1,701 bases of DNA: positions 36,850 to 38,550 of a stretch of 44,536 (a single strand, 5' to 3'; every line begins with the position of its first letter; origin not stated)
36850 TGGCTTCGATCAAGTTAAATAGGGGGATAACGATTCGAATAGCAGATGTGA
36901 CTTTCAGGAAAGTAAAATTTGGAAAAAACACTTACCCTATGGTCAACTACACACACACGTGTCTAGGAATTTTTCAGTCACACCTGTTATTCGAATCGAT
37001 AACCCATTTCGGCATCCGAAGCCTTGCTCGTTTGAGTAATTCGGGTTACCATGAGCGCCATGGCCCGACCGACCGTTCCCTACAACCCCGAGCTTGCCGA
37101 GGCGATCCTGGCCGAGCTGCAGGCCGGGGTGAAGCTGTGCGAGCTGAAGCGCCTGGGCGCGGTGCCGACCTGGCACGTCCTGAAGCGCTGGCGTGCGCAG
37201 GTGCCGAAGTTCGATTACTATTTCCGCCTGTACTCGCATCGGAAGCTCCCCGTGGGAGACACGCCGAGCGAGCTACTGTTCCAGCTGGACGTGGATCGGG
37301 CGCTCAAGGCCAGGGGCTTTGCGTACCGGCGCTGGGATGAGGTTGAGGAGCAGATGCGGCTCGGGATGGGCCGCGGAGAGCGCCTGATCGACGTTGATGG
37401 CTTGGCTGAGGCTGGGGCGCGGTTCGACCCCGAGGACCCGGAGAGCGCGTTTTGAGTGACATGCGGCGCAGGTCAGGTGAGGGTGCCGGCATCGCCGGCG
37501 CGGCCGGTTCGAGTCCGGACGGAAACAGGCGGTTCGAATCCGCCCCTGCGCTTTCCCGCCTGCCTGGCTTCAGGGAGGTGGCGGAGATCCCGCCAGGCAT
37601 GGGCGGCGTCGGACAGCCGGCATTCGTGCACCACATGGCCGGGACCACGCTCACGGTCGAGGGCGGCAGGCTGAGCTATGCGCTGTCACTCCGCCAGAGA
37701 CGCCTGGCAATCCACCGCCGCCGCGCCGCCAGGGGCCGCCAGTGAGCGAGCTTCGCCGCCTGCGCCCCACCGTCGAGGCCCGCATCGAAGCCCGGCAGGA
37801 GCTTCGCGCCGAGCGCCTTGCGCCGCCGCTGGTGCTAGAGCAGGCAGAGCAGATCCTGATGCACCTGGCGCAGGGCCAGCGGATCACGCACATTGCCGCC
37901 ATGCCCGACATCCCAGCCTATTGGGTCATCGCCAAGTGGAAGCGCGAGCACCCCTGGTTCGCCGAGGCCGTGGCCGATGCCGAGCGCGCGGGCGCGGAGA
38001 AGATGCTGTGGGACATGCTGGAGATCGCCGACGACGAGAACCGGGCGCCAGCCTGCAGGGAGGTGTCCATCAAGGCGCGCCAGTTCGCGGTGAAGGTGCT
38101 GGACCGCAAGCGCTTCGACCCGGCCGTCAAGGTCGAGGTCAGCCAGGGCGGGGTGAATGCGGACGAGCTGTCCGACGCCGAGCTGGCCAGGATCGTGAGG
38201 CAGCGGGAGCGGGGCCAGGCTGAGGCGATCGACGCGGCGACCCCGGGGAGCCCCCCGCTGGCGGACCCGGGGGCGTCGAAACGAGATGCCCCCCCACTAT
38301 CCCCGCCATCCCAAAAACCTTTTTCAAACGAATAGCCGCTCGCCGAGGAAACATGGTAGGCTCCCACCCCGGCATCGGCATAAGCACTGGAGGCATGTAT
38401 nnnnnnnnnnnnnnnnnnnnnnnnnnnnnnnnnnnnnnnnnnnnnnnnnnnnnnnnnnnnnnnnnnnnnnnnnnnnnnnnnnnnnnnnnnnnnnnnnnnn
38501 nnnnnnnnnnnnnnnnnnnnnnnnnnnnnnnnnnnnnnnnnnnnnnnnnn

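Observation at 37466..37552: An 87-nt tRNA-like element has a perfect acceptor stem and T-arm, a second T-arm-like or anticodon-like hairpin and an aberrant D region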

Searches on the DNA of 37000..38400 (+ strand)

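Call 4: search_rna_families(source=window, start=37300, end=37750, threshold=evalue, max_evalue=10, show_alignments=5)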
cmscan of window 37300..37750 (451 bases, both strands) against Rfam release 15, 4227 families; matches with E-value up to 10: 4.
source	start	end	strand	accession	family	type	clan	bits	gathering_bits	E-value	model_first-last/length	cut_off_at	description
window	37465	37552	+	RF01852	tRNA-Sec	Gene; tRNA;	CL00001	23.1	47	0.029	1-91/91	no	Selenocysteine transfer RNA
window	37528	37544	-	RF04351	Plastid-psbl-rps4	Cis-reg;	-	13.4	68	6.4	9-25/53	no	Plastid-psbl-rps4 3UTR RNA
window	37540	37590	+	RF01862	TB10Cs4H2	Gene; snRNA; snoRNA; HACA-box;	-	13.3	50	9.1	1-67/67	no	Trypanosomatid snoRNA TB10Cs4H2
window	37664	37713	-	RF02940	COG3860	Cis-reg;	-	10.7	42.5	7.9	1-54/54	no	COG3860 RNA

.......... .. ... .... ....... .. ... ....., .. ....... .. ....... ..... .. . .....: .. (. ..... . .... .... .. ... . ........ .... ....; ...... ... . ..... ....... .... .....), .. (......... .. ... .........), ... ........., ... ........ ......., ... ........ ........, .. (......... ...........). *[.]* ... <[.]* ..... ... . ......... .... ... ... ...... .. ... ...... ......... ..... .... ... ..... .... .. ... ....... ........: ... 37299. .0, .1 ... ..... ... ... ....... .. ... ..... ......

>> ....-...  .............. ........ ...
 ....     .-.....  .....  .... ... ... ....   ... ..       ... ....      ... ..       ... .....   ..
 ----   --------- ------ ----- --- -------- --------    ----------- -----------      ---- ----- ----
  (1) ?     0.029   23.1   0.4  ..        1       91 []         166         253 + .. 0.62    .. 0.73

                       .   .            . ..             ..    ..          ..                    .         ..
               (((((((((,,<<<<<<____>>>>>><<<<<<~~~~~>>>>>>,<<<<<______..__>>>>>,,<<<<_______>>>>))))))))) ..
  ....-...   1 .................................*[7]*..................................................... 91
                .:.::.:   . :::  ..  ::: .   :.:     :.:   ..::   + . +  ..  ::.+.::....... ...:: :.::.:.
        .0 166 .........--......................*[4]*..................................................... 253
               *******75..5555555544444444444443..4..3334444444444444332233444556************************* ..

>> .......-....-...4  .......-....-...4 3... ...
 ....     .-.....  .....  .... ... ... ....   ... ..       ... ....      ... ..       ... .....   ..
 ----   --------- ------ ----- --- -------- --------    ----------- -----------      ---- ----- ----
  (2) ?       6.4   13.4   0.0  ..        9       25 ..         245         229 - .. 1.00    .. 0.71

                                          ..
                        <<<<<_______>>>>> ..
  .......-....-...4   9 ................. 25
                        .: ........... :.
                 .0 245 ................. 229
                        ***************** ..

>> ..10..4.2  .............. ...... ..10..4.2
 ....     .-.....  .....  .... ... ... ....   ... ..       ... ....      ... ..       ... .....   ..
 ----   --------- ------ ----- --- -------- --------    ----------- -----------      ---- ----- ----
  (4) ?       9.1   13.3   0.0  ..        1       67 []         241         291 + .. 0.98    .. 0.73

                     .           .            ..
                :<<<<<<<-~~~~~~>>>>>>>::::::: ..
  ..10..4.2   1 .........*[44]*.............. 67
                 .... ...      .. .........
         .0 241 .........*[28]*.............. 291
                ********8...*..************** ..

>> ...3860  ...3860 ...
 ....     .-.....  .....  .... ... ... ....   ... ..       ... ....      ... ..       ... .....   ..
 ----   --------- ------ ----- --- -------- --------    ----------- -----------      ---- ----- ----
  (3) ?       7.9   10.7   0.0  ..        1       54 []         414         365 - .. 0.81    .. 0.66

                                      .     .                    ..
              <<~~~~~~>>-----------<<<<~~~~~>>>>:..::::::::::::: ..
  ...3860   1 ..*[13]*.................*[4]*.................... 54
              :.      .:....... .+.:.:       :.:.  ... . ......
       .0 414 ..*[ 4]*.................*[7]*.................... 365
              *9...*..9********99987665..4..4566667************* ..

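Call 7: search_dna_similar(query=window:37000-38400:+, collection=phages, mode=distant, max_rows=30)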
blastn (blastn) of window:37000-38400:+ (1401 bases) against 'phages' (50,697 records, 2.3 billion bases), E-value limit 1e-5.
No match.

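Call 51: search_with_rna_model(model_id=R1, sources=[L005, L006, L007, L129, L130, L131, L132, L133, L134, L001], max_evalue=10)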
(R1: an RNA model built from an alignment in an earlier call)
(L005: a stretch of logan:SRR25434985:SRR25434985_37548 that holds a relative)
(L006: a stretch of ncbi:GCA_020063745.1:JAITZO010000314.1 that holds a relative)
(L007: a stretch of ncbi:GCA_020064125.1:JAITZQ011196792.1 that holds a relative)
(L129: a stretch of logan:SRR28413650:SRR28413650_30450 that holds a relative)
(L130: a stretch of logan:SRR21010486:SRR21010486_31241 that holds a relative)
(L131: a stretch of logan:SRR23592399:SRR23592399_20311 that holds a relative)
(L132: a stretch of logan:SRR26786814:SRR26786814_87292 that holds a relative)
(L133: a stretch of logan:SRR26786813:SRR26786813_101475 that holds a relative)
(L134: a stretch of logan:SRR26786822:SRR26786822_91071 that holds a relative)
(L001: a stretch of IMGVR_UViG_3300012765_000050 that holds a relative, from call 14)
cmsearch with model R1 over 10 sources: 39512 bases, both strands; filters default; matches with E-value up to 10: 1.
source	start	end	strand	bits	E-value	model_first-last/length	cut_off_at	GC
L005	1808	1868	-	9.2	1.6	1-89/89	no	0.67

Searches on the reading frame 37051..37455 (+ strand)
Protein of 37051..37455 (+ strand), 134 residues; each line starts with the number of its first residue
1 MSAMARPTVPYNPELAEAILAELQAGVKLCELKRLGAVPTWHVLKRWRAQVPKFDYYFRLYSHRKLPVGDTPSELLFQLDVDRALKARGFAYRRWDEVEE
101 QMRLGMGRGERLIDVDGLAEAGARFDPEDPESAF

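Call 10: search_protein_families(library=pfam, proteins=[window:37051-37455:+], max_evalue=0.01)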
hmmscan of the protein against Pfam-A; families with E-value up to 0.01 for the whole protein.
window:37051-37455:+ (134 aa): 0 families

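Call 14: find_related_loci(query=window:37051-37455:+, collection=viral_contigs, flank=3000)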
Query window:37051-37455:+ (134 aa) in viral_contigs; peptide patterns used: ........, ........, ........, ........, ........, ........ (x = any residue, [..] = any of these).
6 stretches matched a pattern; 1 encode a relative of the query (tblastn E <= 1e-3); 1 distinct loci.
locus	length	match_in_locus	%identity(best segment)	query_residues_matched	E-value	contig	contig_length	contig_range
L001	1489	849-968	37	10-50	3e-5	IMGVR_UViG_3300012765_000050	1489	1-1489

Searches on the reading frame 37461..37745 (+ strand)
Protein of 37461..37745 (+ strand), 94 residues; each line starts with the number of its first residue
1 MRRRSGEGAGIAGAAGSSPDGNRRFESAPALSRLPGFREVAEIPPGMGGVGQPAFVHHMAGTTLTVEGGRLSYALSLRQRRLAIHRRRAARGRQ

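Call 10: search_protein_families(library=pfam, proteins=[window:37461-37745:+], max_evalue=0.01)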
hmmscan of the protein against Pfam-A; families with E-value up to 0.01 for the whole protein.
window:37461-37745:+ (94 aa): 0 families

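Call 83: find_homologous_proteins(query=window:37461-37745:+, max_evalue=0.01)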
Query window:37461-37745:+ (94 aa): 1 proteins with E <= 0.01 among 23 candidates.
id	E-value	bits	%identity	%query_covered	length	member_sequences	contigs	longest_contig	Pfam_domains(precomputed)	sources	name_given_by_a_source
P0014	9.3e-52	191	100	100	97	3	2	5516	-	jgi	-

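Call 84: find_encoding_contigs(protein=P0014, flank=2500, max_places=6)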
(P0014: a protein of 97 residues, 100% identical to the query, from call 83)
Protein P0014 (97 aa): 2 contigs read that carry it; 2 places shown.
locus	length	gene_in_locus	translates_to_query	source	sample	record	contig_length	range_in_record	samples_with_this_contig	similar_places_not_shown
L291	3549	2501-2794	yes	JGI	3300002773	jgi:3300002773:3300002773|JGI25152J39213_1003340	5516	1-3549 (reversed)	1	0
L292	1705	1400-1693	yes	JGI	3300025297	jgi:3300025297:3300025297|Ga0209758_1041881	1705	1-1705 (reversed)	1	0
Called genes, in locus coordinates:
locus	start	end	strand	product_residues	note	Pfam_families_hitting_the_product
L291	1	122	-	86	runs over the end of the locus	-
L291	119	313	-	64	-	-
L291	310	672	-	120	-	-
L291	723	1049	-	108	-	-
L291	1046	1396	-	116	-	-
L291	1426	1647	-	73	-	-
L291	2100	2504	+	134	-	-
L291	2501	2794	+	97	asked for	-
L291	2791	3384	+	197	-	PF20901:Sf6_terminase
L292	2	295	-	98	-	?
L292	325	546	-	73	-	-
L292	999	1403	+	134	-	-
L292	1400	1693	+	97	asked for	-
